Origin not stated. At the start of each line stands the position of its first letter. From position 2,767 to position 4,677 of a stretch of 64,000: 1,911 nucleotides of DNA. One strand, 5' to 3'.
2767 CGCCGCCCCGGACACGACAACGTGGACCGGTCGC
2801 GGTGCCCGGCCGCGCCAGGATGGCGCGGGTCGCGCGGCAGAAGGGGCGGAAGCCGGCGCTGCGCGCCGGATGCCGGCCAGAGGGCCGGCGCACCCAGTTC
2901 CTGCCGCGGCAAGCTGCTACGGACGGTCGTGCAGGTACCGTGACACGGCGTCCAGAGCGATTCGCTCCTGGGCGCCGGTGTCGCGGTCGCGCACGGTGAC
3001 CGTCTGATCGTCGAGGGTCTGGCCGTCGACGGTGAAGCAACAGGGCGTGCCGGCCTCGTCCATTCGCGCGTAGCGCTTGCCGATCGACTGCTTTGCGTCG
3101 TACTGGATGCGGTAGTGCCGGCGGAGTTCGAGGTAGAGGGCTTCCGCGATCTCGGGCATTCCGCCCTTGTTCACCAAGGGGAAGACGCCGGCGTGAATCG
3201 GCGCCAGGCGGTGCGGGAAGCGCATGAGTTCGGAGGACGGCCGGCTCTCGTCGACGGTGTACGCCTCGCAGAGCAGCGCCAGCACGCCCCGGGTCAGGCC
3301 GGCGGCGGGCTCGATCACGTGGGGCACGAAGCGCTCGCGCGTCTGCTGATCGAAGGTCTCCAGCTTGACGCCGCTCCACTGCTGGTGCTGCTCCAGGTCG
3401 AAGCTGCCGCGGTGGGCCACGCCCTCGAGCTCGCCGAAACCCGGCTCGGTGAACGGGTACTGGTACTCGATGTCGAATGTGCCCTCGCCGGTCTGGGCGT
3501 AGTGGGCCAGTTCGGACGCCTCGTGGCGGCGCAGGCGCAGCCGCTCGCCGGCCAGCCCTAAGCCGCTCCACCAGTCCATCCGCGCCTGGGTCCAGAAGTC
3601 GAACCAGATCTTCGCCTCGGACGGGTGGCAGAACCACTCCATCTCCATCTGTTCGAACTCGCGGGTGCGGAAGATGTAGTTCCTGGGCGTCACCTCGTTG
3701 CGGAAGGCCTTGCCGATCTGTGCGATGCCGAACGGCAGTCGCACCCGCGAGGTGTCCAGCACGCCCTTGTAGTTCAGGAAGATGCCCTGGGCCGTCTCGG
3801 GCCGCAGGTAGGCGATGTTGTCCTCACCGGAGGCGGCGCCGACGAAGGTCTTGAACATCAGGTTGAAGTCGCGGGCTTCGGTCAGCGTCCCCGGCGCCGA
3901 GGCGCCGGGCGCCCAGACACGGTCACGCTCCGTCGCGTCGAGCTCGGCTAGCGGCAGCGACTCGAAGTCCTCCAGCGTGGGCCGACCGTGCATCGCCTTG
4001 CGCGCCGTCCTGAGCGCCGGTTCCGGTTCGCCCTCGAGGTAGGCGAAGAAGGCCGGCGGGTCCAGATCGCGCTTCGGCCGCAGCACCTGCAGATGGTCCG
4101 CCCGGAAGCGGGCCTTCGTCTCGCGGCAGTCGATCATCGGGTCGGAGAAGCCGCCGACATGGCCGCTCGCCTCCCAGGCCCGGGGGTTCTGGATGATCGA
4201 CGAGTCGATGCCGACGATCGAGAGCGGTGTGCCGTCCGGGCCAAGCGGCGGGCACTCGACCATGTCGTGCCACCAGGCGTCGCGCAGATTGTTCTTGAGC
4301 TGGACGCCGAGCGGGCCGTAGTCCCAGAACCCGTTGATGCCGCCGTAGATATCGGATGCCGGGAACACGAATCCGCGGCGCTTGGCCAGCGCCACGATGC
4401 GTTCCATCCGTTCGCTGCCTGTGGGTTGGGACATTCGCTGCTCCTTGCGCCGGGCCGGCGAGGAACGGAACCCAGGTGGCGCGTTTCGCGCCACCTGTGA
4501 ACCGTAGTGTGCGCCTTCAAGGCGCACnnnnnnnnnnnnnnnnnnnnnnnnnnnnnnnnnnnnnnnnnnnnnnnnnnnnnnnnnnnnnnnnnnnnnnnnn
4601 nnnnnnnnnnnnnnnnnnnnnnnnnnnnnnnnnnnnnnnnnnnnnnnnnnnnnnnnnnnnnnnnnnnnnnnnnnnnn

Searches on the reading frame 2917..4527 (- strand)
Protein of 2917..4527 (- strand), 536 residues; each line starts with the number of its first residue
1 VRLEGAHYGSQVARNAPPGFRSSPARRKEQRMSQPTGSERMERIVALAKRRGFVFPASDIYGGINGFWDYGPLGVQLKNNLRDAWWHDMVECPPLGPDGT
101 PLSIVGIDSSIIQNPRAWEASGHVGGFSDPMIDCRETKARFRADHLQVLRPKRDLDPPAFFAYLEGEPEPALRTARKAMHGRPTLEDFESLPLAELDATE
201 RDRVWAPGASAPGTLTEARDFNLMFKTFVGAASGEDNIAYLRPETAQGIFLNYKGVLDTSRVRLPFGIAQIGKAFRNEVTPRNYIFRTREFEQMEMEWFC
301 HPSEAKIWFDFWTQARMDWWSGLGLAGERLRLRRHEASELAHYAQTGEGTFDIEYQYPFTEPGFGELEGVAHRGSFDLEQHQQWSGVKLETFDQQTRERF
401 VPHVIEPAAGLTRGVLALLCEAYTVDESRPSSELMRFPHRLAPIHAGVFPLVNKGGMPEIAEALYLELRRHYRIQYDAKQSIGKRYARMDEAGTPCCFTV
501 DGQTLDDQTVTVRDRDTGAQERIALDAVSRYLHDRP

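Call 28: search_protein_families(library=pfam, max_evalue=0.001, proteins=[window:2917-4527:-])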
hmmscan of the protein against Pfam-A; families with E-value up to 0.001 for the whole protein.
window:2917-4527:- (536 aa): 2 families
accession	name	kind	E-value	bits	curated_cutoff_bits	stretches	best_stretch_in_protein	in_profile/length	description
PF03129.25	HGTP_anticodon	-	9.9e-17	61.3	21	1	448-533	4-92/94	Anticodon binding domain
PF00587.30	tRNA-synt_2b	-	1.2e-12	48.7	29.3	1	238-419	10-176/179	tRNA synthetase class II core domain (G, H, P, S and T)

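Call 40: find_related_loci(query=window:2917-4527:-, collection=genome_contigs, flank=1000)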
Query window:2917-4527:- (536 aa) in genome_contigs; peptide patterns used: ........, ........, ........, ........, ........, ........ (x = any residue, [..] = any of these).
600 stretches matched a pattern (row limit reached: there are more); 588 encode a relative of the query (tblastn E <= 1e-3); the best 80 are kept; 80 distinct loci.
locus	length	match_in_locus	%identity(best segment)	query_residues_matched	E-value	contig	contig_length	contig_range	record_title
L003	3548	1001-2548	93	21-536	0e+0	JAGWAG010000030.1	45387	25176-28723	MAG: Acidobacteria bacterium isolate 277c_1 scaffold_4017, whole genome shotgun sequence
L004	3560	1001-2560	92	15-536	0e+0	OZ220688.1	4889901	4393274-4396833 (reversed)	MAG: Thermoanaerobaculia bacterium isolate 17c936d4-adfa-4882-ba3e-7fd0bc385902 genome assembly, chromosome: 1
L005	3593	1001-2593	90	4-536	0e+0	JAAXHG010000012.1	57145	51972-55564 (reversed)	MAG: Vicinamibacteraceae bacterium isolate Plut_88883 unfiltered_Plut_88883_genomic_contig_66283, whole genome shotgun s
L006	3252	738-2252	93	32-536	0e+0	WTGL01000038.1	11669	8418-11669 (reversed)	MAG: Acidobacteria bacterium isolate CO36388bin_1 NODE_1466_length_11669_cov_77.759600, whole genome shotgun sequence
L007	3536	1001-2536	90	24-535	0e+0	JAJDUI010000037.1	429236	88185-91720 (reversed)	MAG: Thermoanaerobaculia bacterium isolate jk18x1bzbins.73 k141_1578269, whole genome shotgun sequence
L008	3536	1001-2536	90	24-535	0e+0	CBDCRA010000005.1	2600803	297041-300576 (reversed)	MAG: Candidatus Multivorans sp. isolate d7452e89-af48-44c7-9597-5a6bccd24eaa genome assembly, contig: contig_5, whole ge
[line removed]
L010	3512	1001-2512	89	32-535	0e+0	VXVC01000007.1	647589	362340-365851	MAG: Holophagales bacterium isolate SB0667_bin_1 NODE_3_length_647589_cov_25.228796, whole genome shotgun sequence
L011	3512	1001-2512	89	32-535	0e+0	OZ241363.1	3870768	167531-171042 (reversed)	MAG: Thermoanaerobaculia bacterium isolate de5f37eb-6fa9-41ea-8e58-9d05c82dbc85 genome assembly, chromosome: 1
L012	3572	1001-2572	84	9-535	0e+0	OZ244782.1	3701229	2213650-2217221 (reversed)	MAG: Candidatus Multivoraceae bacterium isolate 3e40288b-8b50-4129-bb98-006f71277a78 genome assembly, chromosome: 1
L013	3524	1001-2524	72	29-535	0e+0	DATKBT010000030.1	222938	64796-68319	MAG TPA_asm: Thermoanaerobaculia bacterium isolate SMAG_U14427 k141_1090571, whole genome shotgun sequence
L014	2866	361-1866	72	27-532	0e+0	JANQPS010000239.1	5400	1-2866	MAG: Thermoanaerobaculia bacterium isolate IP29b_bin.170 k99_3502853, whole genome shotgun sequence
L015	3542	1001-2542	67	22-535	0e+0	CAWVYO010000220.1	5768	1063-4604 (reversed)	MAG TPA_asm: uncultured bacterium isolate ERR3589587_metabat2_25 genome assembly, contig: ERZ7462733.12457, whole genome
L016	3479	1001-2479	69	41-535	0e+0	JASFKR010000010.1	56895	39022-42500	MAG: Myxococcales bacterium isolate D0817M02metaG_Bin_452 D0817M02metaG_FD_scaffold_39_c1, whole genome shotgun sequence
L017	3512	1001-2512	66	33-535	0e+0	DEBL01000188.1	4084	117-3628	MAG TPA_asm: Deltaproteobacteria bacterium UBA2957 UBA2957_contig_292765, whole genome shotgun sequence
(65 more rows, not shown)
